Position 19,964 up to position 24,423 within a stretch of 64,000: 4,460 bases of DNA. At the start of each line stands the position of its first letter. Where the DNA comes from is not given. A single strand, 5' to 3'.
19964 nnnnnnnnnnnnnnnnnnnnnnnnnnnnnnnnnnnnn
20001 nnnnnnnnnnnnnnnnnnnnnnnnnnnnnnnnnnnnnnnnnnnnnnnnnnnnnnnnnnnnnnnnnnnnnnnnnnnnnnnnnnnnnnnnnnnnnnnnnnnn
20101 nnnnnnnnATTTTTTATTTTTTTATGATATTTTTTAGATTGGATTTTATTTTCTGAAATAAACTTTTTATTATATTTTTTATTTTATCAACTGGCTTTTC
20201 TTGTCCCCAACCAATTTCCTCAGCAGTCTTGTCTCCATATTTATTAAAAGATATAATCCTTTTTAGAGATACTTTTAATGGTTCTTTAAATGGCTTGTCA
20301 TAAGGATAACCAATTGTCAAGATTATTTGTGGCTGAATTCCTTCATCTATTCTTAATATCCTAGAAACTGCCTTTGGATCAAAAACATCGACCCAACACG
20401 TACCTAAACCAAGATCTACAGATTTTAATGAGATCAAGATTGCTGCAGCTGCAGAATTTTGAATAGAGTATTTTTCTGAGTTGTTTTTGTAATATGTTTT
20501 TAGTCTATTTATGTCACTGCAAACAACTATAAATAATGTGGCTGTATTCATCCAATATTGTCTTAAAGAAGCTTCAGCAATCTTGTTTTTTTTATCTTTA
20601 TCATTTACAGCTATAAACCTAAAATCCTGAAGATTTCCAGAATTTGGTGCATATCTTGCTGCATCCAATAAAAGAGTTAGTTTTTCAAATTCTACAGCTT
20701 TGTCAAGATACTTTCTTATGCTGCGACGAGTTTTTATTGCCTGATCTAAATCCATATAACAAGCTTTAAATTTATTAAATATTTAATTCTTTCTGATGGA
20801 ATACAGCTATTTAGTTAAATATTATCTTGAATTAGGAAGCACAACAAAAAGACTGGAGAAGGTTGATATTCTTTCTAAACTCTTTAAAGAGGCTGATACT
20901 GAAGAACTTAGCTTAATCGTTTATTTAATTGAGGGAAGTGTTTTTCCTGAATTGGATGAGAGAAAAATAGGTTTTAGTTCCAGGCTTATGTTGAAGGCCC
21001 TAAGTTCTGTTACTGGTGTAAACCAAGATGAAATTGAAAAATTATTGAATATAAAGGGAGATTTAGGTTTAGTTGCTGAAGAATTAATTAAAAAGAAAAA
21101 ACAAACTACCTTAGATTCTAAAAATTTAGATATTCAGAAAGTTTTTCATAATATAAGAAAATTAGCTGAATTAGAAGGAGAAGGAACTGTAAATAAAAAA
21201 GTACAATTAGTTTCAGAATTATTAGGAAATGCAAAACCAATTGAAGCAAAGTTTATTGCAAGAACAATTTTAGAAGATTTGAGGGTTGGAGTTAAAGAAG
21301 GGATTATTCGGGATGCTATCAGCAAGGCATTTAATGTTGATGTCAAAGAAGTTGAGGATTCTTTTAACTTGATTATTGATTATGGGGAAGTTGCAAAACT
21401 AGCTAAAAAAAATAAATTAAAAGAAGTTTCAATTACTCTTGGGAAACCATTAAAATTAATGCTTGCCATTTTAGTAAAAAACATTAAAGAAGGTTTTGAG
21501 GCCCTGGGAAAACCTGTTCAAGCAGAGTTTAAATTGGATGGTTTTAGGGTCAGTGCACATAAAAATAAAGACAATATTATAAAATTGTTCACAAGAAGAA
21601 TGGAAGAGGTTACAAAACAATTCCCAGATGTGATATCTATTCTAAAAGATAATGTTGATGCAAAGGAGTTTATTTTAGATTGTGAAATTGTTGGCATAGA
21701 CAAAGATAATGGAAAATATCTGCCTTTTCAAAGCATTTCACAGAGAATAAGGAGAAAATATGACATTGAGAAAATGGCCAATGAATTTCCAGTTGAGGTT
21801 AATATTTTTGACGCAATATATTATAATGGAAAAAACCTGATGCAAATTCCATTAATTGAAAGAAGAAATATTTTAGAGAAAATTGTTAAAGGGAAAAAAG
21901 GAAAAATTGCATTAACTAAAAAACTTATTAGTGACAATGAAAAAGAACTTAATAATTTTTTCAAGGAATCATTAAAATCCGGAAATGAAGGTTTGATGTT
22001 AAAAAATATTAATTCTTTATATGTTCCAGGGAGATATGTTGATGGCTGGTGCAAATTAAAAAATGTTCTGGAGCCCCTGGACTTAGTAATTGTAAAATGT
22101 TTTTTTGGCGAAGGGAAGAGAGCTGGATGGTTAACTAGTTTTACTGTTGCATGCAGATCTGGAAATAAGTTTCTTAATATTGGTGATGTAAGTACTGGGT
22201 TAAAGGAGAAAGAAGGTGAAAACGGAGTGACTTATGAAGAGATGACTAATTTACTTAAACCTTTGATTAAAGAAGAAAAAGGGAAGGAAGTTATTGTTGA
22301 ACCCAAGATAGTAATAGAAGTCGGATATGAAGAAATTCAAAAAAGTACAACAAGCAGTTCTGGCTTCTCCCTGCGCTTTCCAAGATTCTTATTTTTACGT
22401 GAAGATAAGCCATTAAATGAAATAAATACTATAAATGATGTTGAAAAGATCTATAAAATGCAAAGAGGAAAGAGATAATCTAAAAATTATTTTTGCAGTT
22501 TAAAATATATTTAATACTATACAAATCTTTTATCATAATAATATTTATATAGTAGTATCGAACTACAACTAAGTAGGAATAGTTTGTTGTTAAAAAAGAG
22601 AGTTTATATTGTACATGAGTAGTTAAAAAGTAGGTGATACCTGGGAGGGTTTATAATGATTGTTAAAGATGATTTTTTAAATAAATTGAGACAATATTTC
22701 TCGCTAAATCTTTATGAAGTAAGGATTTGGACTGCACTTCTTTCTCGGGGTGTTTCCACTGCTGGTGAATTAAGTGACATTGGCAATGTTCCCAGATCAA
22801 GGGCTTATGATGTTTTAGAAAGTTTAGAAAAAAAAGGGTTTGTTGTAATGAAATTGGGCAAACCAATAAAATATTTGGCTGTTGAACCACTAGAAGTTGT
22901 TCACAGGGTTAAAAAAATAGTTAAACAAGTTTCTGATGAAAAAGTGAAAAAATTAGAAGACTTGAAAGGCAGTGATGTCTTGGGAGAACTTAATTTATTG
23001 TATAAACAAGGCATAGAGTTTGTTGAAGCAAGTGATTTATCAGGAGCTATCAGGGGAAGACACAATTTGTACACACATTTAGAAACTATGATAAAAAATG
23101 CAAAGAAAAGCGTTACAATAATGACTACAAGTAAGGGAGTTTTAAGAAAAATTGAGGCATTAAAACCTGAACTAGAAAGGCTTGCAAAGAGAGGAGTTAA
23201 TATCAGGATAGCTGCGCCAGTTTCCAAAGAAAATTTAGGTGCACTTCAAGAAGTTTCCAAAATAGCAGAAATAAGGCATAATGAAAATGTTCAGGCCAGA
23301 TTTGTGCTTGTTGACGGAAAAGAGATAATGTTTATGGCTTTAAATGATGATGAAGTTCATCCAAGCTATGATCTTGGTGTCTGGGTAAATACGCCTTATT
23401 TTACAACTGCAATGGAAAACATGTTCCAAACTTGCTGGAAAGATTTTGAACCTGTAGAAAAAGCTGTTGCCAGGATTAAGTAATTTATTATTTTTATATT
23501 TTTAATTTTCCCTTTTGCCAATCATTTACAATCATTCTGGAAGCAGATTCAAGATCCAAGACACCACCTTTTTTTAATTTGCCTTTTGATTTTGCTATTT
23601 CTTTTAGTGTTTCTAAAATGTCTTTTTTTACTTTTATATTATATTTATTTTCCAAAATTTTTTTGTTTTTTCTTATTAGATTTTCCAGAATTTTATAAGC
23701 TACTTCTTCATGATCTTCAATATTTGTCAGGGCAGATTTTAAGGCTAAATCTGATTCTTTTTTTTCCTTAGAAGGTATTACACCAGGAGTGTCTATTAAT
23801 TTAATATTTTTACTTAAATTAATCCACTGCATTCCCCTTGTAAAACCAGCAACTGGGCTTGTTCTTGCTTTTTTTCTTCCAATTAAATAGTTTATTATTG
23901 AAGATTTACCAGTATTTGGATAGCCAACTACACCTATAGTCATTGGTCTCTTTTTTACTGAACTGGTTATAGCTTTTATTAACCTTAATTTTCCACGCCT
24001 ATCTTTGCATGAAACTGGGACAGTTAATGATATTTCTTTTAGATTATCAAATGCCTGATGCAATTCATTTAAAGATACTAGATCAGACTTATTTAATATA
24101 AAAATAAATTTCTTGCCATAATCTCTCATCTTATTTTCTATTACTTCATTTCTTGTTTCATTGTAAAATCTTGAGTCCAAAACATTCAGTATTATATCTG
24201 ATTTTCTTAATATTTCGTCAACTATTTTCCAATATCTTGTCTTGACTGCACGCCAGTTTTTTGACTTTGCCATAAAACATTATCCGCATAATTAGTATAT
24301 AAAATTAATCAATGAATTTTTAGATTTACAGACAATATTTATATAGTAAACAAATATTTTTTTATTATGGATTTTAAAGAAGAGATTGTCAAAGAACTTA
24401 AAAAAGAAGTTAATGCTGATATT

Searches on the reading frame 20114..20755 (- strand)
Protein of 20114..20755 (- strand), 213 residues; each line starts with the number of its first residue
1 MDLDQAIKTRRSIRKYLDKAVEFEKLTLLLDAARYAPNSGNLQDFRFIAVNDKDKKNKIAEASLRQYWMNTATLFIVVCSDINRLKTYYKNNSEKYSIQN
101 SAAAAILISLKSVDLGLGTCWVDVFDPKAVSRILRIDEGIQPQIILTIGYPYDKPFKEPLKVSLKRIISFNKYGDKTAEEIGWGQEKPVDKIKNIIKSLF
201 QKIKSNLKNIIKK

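Call 25: search_protein_families(library=pfam, proteins=[window:20114-20755:-], max_evalue=0.0001)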
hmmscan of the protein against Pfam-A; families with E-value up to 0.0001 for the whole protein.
window:20114-20755:- (213 aa): 2 families
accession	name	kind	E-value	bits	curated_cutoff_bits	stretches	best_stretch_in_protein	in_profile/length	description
PF00881.29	Nitroreductase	-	3.3e-28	99.4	23.5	2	7-66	1-60/167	Nitroreductase family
PF14512.11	TM1586_NiRdase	-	9.1e-11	42.2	27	0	108-171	91-152/215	Putative TM nitroreductase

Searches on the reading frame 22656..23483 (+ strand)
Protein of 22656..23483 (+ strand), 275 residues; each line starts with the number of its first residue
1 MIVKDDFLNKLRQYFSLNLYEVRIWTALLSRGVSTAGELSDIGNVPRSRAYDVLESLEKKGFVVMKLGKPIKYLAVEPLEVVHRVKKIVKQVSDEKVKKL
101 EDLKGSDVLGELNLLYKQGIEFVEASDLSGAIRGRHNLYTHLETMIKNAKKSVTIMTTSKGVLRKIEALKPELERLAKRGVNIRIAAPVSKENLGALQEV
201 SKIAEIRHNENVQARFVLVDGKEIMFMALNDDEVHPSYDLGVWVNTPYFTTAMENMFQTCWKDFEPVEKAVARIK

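Call 25: search_protein_families(library=pfam, proteins=[window:22656-23483:+], max_evalue=0.0001)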
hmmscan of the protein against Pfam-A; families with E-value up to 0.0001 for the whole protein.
window:22656-23483:+ (275 aa): 2 families
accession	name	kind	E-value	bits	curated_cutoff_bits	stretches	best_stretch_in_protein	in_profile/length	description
PF01978.25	TrmB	-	6.6e-18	64.8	25.6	1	14-78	3-67/68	Sugar-specific transcriptional regulator TrmB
PF11495.14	Regulator_TrmB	-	2.7e-09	37.1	22.2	1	132-264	5-132/233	Archaeal transcriptional regulator TrmB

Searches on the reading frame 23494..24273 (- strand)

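Call 25: search_protein_families(library=pfam, proteins=[window:23494-24273:-], max_evalue=0.0001)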
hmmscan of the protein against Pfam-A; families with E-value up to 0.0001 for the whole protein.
window:23494-24273:- (259 aa): 5 families
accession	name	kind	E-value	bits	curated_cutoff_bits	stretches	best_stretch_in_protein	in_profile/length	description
PF01926.29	MMR_HSR1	-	5.4e-22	78.5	21.9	1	112-207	1-97/113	50S ribosome-binding GTPase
PF00350.29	Dynamin_N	-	3.7e-11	43.8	27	0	113-135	1-23/168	Dynamin family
PF02421.24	FeoB_N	-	2.8e-10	40.4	27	1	112-168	2-60/156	Ferrous iron transport protein B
PF03193.22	RsgA_GTPase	-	2e-08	34.7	30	1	52-165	52-168/174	RsgA GTPase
PF00009.33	GTP_EFTU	-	8.5e-05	22.7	26.5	0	14-82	82-150/188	Elongation factor Tu GTP binding domain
